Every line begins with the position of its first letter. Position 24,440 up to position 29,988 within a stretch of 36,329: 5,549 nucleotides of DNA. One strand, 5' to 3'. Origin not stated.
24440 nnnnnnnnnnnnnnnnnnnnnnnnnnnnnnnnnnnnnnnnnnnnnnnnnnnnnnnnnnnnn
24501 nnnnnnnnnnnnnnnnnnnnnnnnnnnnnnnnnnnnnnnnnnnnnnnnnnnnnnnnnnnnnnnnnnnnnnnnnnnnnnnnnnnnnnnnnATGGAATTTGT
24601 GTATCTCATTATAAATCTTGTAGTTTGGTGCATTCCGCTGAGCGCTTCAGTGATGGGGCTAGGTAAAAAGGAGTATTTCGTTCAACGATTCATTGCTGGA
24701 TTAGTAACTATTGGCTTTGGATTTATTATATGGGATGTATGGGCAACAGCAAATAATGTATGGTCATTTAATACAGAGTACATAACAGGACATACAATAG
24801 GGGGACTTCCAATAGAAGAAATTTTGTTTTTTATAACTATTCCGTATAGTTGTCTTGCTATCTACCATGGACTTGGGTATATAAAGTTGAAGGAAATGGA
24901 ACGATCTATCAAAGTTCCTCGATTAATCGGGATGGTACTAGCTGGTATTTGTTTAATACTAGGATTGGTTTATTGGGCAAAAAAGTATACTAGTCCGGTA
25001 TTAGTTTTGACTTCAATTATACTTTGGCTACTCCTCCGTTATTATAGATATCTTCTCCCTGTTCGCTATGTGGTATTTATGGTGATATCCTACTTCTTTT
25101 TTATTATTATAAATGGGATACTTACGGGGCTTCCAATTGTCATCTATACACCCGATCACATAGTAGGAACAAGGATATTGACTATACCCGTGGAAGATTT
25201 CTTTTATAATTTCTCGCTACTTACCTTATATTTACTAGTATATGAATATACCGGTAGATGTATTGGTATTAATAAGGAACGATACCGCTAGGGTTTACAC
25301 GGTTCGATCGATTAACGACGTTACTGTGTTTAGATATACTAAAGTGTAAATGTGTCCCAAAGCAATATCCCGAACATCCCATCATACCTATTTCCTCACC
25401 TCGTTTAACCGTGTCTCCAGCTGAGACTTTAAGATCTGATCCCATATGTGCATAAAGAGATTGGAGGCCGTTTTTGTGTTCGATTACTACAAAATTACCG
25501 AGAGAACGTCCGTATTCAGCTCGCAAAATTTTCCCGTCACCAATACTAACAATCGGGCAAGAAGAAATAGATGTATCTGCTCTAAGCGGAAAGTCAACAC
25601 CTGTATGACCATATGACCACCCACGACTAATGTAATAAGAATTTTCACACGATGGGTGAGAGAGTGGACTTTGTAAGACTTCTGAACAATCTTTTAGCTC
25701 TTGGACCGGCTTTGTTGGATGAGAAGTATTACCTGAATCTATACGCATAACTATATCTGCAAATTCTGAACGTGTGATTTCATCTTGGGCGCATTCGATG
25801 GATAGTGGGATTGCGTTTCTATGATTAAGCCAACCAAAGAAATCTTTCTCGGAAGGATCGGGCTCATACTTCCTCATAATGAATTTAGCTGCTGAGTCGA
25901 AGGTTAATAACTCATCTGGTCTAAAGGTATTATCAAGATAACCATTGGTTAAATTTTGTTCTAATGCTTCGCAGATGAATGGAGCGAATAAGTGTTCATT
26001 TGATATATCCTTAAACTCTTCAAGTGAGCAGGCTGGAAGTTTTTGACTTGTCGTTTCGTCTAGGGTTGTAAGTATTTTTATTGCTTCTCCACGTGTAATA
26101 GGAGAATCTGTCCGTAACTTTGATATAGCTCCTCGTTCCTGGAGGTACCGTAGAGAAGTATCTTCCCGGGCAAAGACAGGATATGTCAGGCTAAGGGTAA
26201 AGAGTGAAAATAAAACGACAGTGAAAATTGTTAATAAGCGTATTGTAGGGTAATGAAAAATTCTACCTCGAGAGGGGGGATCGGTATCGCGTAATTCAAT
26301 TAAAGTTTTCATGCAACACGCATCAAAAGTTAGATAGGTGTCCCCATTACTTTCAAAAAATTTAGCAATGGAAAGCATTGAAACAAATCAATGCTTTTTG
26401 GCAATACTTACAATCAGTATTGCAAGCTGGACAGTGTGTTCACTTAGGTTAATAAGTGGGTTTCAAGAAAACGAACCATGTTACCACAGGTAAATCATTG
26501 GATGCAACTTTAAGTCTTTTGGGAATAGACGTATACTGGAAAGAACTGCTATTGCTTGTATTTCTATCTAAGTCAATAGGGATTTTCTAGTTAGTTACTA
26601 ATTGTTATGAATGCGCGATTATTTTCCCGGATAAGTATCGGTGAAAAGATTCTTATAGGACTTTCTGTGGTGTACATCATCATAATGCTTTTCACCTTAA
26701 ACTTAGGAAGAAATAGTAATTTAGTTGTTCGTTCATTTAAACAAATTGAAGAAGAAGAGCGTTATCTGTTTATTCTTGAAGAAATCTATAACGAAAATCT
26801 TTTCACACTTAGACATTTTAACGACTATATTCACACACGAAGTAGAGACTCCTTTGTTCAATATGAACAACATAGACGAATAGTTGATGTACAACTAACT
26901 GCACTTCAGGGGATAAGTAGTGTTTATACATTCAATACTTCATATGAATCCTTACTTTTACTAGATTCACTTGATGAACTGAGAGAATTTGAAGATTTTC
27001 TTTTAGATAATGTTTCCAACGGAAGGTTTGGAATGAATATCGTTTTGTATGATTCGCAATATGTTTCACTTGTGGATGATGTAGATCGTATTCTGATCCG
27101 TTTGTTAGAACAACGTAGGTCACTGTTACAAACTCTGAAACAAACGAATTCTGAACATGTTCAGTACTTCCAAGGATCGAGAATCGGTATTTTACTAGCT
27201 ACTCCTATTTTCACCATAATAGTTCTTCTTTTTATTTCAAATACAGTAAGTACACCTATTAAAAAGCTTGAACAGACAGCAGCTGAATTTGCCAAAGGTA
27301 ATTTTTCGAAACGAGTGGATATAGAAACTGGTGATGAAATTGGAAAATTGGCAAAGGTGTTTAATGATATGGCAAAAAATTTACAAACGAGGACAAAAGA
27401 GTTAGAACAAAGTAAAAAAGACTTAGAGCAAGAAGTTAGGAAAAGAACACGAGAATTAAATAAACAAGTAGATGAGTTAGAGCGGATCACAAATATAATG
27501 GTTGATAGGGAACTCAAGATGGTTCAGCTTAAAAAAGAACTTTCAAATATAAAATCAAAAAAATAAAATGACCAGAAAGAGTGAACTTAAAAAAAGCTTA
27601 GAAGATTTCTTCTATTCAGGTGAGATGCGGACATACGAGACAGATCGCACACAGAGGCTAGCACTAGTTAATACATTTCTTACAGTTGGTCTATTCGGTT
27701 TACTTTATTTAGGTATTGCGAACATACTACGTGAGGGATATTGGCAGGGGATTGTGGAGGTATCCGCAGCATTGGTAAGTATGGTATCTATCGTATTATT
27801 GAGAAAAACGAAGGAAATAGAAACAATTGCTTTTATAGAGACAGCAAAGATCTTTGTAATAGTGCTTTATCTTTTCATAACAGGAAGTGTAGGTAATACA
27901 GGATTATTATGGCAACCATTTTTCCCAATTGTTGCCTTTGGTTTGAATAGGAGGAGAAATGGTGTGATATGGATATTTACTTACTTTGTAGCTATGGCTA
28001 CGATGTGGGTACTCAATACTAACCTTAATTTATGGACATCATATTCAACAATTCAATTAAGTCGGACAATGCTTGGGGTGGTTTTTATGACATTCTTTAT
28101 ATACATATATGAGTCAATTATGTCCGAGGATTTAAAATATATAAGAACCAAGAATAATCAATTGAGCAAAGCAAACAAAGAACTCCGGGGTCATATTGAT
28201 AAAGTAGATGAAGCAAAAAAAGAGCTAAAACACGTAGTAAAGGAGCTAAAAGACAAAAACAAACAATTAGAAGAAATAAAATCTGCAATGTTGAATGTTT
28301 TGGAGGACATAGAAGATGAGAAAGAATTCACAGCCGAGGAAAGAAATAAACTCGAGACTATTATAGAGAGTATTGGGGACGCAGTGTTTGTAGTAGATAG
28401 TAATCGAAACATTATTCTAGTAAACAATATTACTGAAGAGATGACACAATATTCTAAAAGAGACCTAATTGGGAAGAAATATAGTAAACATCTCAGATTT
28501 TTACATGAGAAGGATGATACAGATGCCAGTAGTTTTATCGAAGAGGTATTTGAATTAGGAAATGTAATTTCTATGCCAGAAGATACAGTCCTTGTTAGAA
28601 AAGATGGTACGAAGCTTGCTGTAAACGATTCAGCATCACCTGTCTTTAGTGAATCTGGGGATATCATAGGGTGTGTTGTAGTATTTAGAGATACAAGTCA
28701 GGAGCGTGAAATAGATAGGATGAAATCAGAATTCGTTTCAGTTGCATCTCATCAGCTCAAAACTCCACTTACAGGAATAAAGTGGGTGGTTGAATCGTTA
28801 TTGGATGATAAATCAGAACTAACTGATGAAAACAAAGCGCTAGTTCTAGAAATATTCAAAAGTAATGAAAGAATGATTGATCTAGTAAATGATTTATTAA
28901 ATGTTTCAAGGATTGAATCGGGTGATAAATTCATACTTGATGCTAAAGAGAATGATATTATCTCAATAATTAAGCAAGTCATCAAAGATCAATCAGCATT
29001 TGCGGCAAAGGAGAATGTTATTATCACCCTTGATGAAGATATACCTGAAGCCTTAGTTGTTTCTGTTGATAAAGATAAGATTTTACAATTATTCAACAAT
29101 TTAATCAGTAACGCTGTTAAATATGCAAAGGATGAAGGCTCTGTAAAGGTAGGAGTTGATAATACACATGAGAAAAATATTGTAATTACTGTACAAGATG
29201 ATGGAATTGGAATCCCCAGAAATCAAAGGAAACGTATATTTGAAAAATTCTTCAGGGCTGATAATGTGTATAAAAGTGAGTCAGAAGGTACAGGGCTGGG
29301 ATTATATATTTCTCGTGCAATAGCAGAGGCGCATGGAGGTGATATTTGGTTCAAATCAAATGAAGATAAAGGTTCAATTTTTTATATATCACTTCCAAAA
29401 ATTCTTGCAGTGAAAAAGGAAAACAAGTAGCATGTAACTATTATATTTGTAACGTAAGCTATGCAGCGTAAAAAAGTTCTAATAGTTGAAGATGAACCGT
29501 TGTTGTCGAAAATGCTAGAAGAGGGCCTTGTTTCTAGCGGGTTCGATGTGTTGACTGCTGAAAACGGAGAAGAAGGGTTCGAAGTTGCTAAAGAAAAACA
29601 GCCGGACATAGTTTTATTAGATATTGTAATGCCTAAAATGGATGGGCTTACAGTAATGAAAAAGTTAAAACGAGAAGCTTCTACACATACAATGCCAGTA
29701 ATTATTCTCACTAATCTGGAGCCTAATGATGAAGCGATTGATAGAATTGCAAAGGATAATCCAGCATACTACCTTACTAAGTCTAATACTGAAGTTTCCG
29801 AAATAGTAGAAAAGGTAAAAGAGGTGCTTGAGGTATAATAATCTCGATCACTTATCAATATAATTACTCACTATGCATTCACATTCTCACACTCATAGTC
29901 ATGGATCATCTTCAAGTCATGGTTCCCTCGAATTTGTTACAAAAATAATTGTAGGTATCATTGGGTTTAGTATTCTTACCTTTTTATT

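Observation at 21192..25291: Complete, tightly overlapped C40 carotenoid operon (crtE-crtI-crtB-lycopene cyclase) in an apparently reduced genome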

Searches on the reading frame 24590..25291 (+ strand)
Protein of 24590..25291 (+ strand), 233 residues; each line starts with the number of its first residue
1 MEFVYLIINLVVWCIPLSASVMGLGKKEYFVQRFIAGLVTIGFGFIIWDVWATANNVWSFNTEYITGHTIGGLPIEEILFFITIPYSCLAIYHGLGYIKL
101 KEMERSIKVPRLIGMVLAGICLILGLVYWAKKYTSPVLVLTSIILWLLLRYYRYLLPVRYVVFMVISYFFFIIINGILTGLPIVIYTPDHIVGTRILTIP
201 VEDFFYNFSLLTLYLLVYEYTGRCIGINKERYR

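Call 3: search_protein_families(library=pfam, proteins=[window:24590-25291:+], max_evalue=0.01)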
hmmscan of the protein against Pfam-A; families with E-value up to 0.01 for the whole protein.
window:24590-25291:+ (233 aa): 1 family
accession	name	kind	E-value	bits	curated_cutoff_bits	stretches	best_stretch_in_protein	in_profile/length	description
PF18916.5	Lycopene_cyc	-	3.6e-27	95.2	27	2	133-220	4-91/92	Lycopene cyclase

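Call 4: search_protein_families(library=ncbifam, proteins=[window:24590-25291:+], max_evalue=0.01)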
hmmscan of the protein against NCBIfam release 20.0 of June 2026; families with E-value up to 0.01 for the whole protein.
window:24590-25291:+ (233 aa): 1 family
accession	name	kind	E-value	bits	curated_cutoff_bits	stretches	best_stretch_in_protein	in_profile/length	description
TIGR03462.1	CarR_dom_SF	subfamily_domain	8e-28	96.8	39.4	2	4-91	2-88/89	lycopene cyclase domain-containing protein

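Call 48: find_homologous_proteins(query=window:24590-25291:+, max_evalue=0.00001)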
Query window:24590-25291:+ (233 aa): 615 proteins with E <= 0.00001 among 1506 candidates; the best 120 are listed.
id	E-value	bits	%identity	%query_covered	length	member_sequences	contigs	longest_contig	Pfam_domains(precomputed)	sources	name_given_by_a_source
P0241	2.4e-147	507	100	100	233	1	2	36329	PF18916.6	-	-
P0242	3.6e-37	147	40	85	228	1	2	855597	PF18916.6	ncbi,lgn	ncbi:MAG: lycopene cyclase domain-containing protein [candidate division WOR-3 bacterium]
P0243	3.0e-36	144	43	80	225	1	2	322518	PF18916.6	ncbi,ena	-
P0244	3.5e-36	143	42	96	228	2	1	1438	PF18916.6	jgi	jgi:lycopene cyclase domain-containing protein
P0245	3.7e-36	143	40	94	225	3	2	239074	PF18916.6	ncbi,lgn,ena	ncbi:MAG: lycopene cyclase domain-containing protein [Ignavibacteriaceae bacterium]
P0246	4.0e-36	143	39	99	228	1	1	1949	PF18916.6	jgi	jgi:lycopene cyclase domain-containing protein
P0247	6.3e-36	143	41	80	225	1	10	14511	PF18916.6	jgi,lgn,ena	-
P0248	7.9e-36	142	41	82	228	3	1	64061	PF18916.6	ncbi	ncbi:MAG: lycopene cyclase domain-containing protein [candidate division WOR-3 bacterium]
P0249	1.4e-35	141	38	94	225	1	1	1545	PF18916.6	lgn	-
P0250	1.5e-35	141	40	94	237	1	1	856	PF18916.6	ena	-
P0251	2.0e-35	141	40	98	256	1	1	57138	PF18916.6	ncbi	-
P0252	2.8e-35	140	39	94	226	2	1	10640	PF18916.6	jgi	-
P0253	2.8e-35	140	41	99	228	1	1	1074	PF18916.6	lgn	-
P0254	2.9e-35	140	43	82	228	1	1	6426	PF18916.6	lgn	-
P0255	1.1e-34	138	40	86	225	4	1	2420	PF18916.6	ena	-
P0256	1.4e-34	138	38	99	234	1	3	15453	PF18916.6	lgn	-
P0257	1.7e-34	138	43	80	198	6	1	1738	PF18916.6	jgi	jgi:lycopene cyclase domain-containing protein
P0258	2.9e-34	137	40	95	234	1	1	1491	PF18916.6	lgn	-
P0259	3.3e-34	137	39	85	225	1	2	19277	PF18916.6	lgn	-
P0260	4.5e-34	136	41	92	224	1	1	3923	PF18916.6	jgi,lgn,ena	-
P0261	5.9e-34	136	40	94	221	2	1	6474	PF18916.6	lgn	-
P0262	1.5e-33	135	38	85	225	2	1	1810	PF18916.6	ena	-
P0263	1.5e-33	135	39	85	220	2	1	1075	PF18916.6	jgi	jgi:lycopene cyclase domain-containing protein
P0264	2.7e-33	134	37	92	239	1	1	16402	PF18916.6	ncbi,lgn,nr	ncbi:MAG: lycopene cyclase domain-containing protein [bacterium]|nr:lycopene cyclase domain-containi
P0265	1.1e-32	132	41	79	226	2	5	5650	PF18916.6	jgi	jgi:lycopene cyclase domain-containing protein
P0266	1.3e-32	132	37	88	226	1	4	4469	PF18916.6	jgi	jgi:lycopene cyclase domain-containing protein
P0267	1.3e-32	132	40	89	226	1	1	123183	PF18916.6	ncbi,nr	ncbi:MAG: lycopene cyclase domain-containing protein [Ignavibacteria bacterium]|nr:lycopene cyclase 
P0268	1.7e-32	131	37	94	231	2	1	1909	PF18916.6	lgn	-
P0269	2.9e-32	131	38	96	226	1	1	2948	PF18916.6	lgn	-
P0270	4.9e-32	130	41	79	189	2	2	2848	PF18916.6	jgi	jgi:lycopene cyclase domain-containing protein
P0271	5.5e-32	130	37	80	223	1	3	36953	PF18916.6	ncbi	-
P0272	6.4e-32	129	42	79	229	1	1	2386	PF18916.6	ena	-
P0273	7.7e-32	129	39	99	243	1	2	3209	PF18916.6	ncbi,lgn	-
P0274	8.6e-32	129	37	87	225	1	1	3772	PF18916.6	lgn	-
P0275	1.3e-31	128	39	94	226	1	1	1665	PF18916.6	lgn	-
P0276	1.8e-31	128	42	93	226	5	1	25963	PF18916.6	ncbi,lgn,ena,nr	ncbi:MAG: lycopene cyclase domain-containing protein [Ignavibacteriae bacterium]|nr:lycopene cyclase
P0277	2.1e-31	128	40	82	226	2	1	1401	PF18916.6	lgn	-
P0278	3.4e-31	127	42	78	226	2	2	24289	PF18916.6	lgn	-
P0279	4.1e-31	127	37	95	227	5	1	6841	PF18916.6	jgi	jgi:lycopene cyclase domain-containing protein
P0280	7.8e-31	126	41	75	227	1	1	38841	PF18916.6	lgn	-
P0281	9.4e-31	126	37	96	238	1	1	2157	PF18916.6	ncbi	-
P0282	1.4e-30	125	43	81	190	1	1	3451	PF18916.6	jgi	jgi:lycopene cyclase domain-containing protein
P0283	1.4e-30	125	36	93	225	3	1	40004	PF18916.6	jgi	-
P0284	1.4e-30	125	37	88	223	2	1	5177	PF18916.6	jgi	-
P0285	1.9e-30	125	37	88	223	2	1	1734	PF18916.6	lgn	-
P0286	2.7e-30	124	35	92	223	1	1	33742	PF18916.6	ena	-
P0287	3.2e-30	124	36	88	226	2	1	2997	PF18916.6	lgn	-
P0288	3.5e-30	124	38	92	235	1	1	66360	PF18916.6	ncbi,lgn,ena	-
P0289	4.2e-30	123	36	88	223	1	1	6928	PF18916.6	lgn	-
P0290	4.5e-30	123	36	92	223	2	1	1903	PF18916.6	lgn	-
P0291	4.8e-30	123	40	97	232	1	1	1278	PF18916.6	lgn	-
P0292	5.3e-30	123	36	81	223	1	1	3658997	PF18916.6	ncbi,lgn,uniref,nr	ncbi:Hypothetical protein IALB_0397 [Ignavibacterium album JCM 16511]|uniref:Lycopene cyclase domain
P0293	5.3e-30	123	37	97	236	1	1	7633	PF18916.6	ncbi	-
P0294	5.4e-30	123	35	94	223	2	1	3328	PF18916.6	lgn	-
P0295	6.4e-30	123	40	92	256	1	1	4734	PF18916.6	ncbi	-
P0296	6.7e-30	123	36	88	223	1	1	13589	PF18916.6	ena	-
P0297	1.1e-29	122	36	97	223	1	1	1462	PF18916.6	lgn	-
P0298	1.1e-29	122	37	87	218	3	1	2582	PF18916.6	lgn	-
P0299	1.1e-29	122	35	97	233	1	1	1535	PF18916.6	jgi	jgi:lycopene cyclase domain-containing protein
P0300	1.2e-29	122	37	93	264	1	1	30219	PF18916.6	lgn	-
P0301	1.4e-29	122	40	84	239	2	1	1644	PF18916.6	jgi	jgi:lycopene cyclase domain-containing protein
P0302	1.5e-29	122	37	94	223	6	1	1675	PF18916.6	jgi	-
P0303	1.6e-29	122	34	94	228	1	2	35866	PF18916.6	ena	-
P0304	1.8e-29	121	38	98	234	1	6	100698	PF18916.6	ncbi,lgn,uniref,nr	ncbi:lycopene cyclase domain-containing protein [Mangrovimonas aestuarii]|uniref:lycopene cyclase do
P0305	1.9e-29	121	39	94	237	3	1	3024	PF18916.6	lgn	-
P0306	2.0e-29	121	37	81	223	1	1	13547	PF18916.6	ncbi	ncbi:MAG: lycopene cyclase domain-containing protein [Ignavibacterium sp.]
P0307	2.3e-29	121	36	100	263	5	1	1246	PF18916.6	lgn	-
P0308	2.5e-29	121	39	92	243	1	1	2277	PF18916.6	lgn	-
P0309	2.7e-29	121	36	81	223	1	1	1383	PF18916.6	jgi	jgi:lycopene cyclase domain-containing protein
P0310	2.8e-29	121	37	81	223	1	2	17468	PF18916.6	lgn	-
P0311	3.3e-29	121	35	88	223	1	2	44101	PF18916.6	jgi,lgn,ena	-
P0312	3.4e-29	120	35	92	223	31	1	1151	PF18916.6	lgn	-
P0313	3.8e-29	120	39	93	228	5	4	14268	PF18916.6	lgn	-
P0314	4.1e-29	120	39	92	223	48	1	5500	PF18916.6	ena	-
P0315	6.0e-29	120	35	97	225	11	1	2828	PF18916.6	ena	-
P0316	6.3e-29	120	38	92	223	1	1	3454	PF18916.6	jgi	-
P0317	8.4e-29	119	37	88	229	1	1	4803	PF18916.6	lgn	-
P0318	8.8e-29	119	36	81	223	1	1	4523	PF18916.6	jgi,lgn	-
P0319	9.6e-29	119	37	98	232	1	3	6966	PF18916.6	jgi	jgi:lycopene cyclase domain-containing protein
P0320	1.0e-28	119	35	94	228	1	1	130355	PF18916.6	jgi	jgi:lycopene cyclase domain-containing protein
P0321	1.2e-28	119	34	94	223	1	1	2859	PF18916.6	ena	-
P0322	1.3e-28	119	37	81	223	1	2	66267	PF18916.6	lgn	-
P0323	1.5e-28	118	35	100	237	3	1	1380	PF18916.6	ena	-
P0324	1.5e-28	118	38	93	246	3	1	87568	PF18916.6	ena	-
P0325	1.7e-28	118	35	92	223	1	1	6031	PF18916.6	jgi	jgi:lycopene cyclase domain-containing protein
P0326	2.1e-28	118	37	81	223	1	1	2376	PF18916.6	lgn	-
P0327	2.1e-28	118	37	98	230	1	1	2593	PF18916.6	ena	-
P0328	2.3e-28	118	37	100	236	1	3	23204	PF18916.6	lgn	-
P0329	2.6e-28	118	36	88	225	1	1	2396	PF18916.6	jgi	jgi:lycopene cyclase domain-containing protein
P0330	3.4e-28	117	33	100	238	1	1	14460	PF18916.6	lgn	-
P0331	3.6e-28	117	38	92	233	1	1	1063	PF18916.6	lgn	-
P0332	4.1e-28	117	37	81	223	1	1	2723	PF18916.6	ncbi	-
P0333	4.7e-28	117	36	93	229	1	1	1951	PF18916.6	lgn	-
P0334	5.1e-28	117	34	92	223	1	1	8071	PF18916.6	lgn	-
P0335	5.3e-28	117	35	92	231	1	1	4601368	PF18916.6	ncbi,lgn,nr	ncbi:MAG: lycopene cyclase domain-containing protein [Ignavibacteriales bacterium]|nr:MAG: lycopene 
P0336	6.0e-28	116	34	96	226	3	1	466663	PF18916.6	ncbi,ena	-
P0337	6.5e-28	116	36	98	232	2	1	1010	PF18916.6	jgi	-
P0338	9.1e-28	116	37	81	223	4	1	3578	PF18916.6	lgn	-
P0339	9.7e-28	116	38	94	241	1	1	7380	PF18916.6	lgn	-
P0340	1.3e-27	115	33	98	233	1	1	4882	PF18916.6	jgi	jgi:lycopene cyclase domain-containing protein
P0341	1.3e-27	115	38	88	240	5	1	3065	PF18916.6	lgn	-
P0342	1.4e-27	115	39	84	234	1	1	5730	PF18916.6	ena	-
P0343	1.5e-27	115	38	88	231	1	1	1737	PF18916.6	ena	-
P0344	1.6e-27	115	38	88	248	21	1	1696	PF18916.6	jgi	jgi:lycopene cyclase domain-containing protein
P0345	1.8e-27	115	34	92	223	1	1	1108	PF18916.6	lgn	-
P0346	1.9e-27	115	40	81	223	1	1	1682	PF18916.6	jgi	jgi:lycopene cyclase domain-containing protein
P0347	2.0e-27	115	36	94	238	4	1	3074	PF18916.6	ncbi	ncbi:MAG: lycopene cyclase domain-containing protein [Chitinophagaceae bacterium]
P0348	2.3e-27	115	35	94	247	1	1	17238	PF18916.6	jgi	jgi:lycopene cyclase domain-containing protein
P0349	2.4e-27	114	39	94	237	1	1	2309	PF18916.6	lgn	-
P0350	3.6e-27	114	36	92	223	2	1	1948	PF18916.6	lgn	-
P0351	3.7e-27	114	39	94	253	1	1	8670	PF18916.6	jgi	jgi:lycopene cyclase domain-containing protein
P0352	3.9e-27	114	36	100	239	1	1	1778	PF18916.6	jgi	jgi:lycopene cyclase domain-containing protein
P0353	3.9e-27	114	39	93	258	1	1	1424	PF18916.6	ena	-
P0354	4.0e-27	114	37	94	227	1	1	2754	PF18916.6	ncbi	-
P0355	4.6e-27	114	36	94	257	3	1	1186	PF18916.6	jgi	jgi:lycopene cyclase domain-containing protein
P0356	4.7e-27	113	38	94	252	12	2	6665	PF18916.6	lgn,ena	-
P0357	4.9e-27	113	39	98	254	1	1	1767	PF18916.6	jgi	jgi:lycopene cyclase domain-containing protein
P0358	4.9e-27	113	35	92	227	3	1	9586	PF18916.6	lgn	-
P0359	5.0e-27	113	33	96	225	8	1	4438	PF18916.6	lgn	-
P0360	5.7e-27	113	38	94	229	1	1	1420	PF18916.6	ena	-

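Call 49: find_encoding_contigs(protein=window:24590-25291:+, flank=10000, max_places=4)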
Protein window:24590-25291:+ (233 aa): 2 contigs read that carry it; 2 places shown.
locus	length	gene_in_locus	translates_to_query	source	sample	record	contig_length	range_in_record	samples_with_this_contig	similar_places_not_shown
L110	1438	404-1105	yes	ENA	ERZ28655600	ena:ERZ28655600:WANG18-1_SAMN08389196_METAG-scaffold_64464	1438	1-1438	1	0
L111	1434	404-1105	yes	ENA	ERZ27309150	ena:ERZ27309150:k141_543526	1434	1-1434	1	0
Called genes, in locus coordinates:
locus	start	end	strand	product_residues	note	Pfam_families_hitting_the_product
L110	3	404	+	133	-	?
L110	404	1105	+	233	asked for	PF18916:Lycopene_cyc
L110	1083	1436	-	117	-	?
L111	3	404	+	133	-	?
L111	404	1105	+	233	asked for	PF18916:Lycopene_cyc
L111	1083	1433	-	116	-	?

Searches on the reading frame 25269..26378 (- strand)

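Call 3: search_protein_families(library=pfam, proteins=[window:25269-26378:-], max_evalue=0.01)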
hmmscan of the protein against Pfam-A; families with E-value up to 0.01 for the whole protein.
window:25269-26378:- (369 aa): 2 families
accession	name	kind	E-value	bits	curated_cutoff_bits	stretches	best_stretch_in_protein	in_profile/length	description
PF01551.29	Peptidase_M23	-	8.9e-24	84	28.7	1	257-356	2-95/96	Peptidase family M23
PF00395.25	SLH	-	8.8e-09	35.6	20.8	1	122-161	2-41/44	S-layer homology domain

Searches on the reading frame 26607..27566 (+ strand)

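Call 3: search_protein_families(library=pfam, proteins=[window:26607-27566:+], max_evalue=0.01)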
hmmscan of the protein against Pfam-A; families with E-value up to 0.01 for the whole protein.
window:26607-27566:+ (319 aa): 1 family
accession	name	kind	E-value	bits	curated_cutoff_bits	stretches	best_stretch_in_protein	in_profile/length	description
PF00672.30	HAMP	-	5.3e-16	59.1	25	1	209-260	1-52/53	HAMP domain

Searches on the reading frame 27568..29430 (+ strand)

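Call 10: search_protein_families(library=pfam, proteins=[window:27568-29430:+], max_evalue=0.001)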
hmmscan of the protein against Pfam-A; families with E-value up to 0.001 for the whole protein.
window:27568-29430:+ (620 aa): 10 families
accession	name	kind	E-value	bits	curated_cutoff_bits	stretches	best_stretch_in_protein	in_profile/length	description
PF02518.31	HATPase_c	-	2e-31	109.2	26.4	1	501-611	2-109/111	Histidine kinase-, DNA gyrase B-, and HSP90-like ATPase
PF00512.31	HisKA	-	3.8e-17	62.5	26.9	1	385-452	1-66/66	His Kinase A (phospho-acceptor) domain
PF13426.13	PAS_9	-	1.8e-15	57.5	27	1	271-378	2-103/103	PAS domain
PF00989.32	PAS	-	2.7e-15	56.8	22.6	1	261-375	2-112/113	PAS fold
PF08448.16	PAS_4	-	8.4e-12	45.7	23.1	1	267-381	2-110/110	PAS fold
PF20966.2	MASE6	-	3.7e-09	37.3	27.4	1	28-183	6-161/170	MASE6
PF08447.18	PAS_3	-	1.3e-06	29.1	25.6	1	283-371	2-87/89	PAS fold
PF13188.13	PAS_8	-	7.2e-06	26.2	21.8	1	260-320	1-58/65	PAS domain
PF24820.1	Diguanyl_cycl_sensor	-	9e-05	22.8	28.1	1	265-357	1-94/109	Diguanylate cyclase-like sensor domain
PF12860.13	PAS_7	-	0.00011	22.7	27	1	266-358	1-96/115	PAS fold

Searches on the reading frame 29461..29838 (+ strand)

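Call 29: search_protein_families(library=pfam, proteins=[window:29461-29838:+], max_evalue=10)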
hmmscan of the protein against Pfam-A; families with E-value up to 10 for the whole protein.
window:29461-29838:+ (125 aa): 2 families
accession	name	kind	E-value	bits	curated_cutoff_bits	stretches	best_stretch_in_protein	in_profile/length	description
PF00072.30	Response_reg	-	7.6e-24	84.5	30.2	1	6-119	1-110/111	Response regulator receiver domain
PF23198.2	PDE8A_N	-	0.016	15.5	29.6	1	26-87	33-95/147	PDE8A-like, N-terminal domain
